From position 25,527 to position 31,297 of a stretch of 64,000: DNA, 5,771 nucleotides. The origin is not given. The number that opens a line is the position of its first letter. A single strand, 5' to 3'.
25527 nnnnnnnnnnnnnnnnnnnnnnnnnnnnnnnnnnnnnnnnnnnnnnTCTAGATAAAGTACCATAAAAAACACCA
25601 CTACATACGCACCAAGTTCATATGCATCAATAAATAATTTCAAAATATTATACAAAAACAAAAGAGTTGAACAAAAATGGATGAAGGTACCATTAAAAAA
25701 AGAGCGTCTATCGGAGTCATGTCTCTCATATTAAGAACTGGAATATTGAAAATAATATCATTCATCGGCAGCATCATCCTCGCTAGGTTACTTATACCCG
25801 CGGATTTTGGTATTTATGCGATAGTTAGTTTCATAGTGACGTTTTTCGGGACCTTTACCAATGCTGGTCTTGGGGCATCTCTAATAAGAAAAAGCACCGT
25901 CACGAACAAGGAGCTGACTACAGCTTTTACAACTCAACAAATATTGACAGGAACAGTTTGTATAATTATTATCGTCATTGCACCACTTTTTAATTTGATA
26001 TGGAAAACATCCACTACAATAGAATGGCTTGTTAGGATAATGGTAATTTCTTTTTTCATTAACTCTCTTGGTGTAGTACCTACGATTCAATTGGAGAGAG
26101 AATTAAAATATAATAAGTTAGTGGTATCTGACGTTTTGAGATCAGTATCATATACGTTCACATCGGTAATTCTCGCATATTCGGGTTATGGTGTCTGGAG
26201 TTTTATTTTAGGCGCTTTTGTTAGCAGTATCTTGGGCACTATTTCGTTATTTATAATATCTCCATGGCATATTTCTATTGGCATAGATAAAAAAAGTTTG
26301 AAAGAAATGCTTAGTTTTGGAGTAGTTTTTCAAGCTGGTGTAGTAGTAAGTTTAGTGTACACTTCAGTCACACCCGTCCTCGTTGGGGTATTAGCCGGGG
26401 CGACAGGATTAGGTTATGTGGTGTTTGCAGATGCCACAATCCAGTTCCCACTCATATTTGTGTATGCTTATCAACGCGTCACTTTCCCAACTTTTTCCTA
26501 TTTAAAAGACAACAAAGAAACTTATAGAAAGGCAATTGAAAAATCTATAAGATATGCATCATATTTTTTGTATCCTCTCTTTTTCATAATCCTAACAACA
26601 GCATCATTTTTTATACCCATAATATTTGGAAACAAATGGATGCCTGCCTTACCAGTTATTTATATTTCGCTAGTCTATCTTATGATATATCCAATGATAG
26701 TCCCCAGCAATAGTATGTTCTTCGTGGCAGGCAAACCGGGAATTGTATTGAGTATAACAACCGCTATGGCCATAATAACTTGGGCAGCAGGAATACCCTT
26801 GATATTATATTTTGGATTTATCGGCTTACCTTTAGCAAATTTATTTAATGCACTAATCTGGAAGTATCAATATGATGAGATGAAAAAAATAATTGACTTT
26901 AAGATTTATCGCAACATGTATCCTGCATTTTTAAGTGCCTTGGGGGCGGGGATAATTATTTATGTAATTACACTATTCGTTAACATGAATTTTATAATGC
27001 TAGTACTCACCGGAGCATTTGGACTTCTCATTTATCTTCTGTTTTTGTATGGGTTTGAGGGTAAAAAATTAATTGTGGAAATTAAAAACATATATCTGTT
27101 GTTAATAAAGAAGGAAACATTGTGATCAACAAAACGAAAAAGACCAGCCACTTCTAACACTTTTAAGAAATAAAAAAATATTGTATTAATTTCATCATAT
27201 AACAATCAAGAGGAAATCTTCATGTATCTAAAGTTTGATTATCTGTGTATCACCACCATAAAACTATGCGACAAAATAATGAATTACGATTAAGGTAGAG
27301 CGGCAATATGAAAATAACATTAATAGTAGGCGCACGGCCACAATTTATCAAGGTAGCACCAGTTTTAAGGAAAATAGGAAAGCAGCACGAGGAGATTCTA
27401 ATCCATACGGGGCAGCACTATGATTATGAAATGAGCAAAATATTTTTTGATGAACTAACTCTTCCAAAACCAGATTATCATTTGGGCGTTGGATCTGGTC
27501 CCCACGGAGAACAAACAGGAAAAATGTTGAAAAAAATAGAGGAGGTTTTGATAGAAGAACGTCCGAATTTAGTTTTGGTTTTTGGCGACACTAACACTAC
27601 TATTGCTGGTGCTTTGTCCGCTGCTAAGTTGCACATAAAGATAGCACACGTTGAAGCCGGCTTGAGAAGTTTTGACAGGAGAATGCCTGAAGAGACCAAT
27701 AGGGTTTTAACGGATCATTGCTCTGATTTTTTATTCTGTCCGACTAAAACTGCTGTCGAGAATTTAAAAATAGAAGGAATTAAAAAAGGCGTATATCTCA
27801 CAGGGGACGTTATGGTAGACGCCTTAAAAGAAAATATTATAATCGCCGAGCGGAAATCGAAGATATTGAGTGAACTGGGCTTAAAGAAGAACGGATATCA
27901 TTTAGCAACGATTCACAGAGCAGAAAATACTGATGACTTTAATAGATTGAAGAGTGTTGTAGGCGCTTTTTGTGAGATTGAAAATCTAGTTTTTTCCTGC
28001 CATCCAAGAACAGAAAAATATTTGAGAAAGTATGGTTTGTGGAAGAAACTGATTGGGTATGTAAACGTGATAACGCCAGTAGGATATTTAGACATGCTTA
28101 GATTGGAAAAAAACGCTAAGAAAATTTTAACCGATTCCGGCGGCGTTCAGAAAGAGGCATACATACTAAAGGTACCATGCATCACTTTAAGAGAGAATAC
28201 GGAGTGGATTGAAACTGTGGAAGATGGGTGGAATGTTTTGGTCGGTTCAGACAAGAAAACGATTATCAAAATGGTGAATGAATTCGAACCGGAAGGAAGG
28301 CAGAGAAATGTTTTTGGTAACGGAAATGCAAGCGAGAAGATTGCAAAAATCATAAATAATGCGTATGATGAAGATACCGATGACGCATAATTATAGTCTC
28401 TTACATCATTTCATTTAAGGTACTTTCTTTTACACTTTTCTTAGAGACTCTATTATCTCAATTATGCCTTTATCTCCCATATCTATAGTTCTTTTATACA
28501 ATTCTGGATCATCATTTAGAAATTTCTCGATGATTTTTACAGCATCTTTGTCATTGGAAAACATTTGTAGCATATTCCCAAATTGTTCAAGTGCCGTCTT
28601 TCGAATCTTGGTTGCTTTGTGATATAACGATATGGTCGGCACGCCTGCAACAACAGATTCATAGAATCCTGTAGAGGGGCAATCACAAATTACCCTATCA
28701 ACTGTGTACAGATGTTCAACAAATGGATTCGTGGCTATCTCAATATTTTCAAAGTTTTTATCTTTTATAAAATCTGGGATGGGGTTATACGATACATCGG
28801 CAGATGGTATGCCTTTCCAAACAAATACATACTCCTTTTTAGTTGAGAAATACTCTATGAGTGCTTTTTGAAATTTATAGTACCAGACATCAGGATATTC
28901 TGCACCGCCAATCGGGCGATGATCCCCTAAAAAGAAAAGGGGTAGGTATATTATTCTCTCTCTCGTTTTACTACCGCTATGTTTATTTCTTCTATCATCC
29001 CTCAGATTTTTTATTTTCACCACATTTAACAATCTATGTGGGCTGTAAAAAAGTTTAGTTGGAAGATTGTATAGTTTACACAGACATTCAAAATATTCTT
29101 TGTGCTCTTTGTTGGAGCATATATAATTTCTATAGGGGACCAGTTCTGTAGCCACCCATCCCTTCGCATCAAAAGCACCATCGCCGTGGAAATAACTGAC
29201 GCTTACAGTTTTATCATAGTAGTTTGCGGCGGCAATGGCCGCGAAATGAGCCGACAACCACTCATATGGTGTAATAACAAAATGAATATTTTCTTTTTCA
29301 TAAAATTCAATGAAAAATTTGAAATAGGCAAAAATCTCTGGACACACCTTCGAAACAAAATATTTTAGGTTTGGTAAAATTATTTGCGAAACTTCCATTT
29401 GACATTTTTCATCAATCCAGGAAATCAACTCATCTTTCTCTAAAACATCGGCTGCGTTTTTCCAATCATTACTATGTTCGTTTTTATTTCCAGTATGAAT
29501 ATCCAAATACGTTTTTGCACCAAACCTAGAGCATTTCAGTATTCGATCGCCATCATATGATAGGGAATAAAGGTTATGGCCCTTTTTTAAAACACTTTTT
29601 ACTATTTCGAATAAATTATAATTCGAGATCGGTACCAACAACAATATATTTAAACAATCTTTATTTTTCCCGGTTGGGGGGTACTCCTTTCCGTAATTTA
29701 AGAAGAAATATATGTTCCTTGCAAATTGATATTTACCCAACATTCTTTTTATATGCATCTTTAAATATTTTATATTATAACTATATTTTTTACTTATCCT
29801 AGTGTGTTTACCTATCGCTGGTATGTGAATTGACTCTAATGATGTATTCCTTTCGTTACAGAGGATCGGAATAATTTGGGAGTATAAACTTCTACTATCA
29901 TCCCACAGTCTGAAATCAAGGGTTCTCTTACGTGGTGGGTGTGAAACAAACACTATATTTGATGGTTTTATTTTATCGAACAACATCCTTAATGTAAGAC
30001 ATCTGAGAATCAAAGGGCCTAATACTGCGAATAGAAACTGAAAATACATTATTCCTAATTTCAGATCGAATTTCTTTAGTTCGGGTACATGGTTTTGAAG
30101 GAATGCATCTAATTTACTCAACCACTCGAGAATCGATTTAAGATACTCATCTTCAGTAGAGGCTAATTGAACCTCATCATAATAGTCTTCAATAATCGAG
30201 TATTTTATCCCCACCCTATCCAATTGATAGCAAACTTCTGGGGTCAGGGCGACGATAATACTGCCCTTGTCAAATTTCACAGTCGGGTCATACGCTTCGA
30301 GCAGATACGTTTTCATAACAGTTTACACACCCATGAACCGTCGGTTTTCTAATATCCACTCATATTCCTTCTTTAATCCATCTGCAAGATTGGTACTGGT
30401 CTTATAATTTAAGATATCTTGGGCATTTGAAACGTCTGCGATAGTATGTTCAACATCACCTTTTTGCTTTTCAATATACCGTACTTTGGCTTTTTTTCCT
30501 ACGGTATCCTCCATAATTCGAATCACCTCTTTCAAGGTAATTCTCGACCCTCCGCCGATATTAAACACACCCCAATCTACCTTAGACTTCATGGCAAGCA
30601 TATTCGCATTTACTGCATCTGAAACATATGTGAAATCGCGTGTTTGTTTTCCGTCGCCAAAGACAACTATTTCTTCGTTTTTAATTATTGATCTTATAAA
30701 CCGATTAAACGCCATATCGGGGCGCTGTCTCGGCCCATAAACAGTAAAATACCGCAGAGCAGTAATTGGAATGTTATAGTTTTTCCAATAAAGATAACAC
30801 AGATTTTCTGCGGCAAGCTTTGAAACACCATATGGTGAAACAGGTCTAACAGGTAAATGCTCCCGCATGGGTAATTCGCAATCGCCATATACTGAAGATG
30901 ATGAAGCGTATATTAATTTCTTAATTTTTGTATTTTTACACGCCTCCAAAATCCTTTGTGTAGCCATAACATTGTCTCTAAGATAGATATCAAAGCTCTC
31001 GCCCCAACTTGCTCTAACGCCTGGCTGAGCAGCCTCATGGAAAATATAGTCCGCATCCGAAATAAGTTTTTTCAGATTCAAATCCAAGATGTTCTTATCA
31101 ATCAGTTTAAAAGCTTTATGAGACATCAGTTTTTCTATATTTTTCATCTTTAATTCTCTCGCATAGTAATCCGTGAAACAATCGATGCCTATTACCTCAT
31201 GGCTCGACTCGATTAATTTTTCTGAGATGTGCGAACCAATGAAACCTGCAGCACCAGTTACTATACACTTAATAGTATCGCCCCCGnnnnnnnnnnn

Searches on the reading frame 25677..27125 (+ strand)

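Call 8: search_protein_families(library=pfam, proteins=[window:25677-27125:+], max_evalue=0.001)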
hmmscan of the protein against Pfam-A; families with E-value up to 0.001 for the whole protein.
window:25677-27125:+ (482 aa): 2 families
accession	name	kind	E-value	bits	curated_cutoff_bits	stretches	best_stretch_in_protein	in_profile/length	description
PF13440.11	Polysacc_synt_3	-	4e-59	200.7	23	1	34-325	1-292/293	Polysaccharide biosynthesis protein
PF01943.22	Polysacc_synt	-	1.9e-25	90.3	28.2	1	13-275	4-272/274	Polysaccharide biosynthesis protein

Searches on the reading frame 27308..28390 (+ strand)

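Call 8: search_protein_families(library=pfam, proteins=[window:27308-28390:+], max_evalue=0.001)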
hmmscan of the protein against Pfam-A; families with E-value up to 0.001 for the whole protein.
window:27308-28390:+ (360 aa): 1 family
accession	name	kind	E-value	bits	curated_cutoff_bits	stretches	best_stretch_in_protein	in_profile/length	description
PF02350.25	Epimerase_2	-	1.4e-106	356.7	30.6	1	27-349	9-346/347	UDP-N-acetylglucosamine 2-epimerase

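Call 71: search_protein_families(library=ncbifam, proteins=[window:27308-28390:+], max_evalue=1e-10)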
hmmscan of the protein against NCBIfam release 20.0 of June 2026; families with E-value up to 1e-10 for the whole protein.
window:27308-28390:+ (360 aa): 2 families
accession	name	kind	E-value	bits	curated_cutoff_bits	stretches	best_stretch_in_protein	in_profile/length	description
TIGR00236.1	wecB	equivalog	1.4e-106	356.8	210.15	1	1-351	1-364/366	non-hydrolyzing UDP-N-acetylglucosamine 2-epimerase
TIGR03568.1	NeuC_NnaA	equivalog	8.4e-15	54.5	235.9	1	2-349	2-365/365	UDP-N-acetylglucosamine 2-epimerase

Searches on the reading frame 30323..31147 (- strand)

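Call 8: search_protein_families(library=pfam, proteins=[window:30323-31147:-], max_evalue=0.001)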
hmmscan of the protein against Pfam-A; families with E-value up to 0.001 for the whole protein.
window:30323-31147:- (274 aa): 7 families
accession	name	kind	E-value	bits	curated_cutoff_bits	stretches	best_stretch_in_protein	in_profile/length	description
PF01370.27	Epimerase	-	8e-49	166.6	20.9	1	14-198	44-240/240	NAD dependent epimerase/dehydratase family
PF16363.11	GDP_Man_Dehyd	-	9.2e-43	147.4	27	1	3-260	38-331/332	GDP-mannose 4,6 dehydratase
PF01073.25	3Beta_HSD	-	4.4e-17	62.4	22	1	24-187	59-230/280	3-beta hydroxysteroid dehydrogenase/isomerase family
PF07993.18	NAD_binding_4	-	1.1e-09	38.3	20.1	1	24-140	81-211/258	Male sterility protein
PF02719.21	Polysacc_synt_2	-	1.3e-08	34.9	20.2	1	24-225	68-256/293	Polysaccharide biosynthesis protein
PF04321.23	RmlD_sub_bind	-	1.5e-08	34.5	27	1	57-225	76-241/287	RmlD substrate binding domain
PF13460.12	NAD_binding_10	-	0.00041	20.7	27.2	0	6-115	34-129/184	NAD(P)H-binding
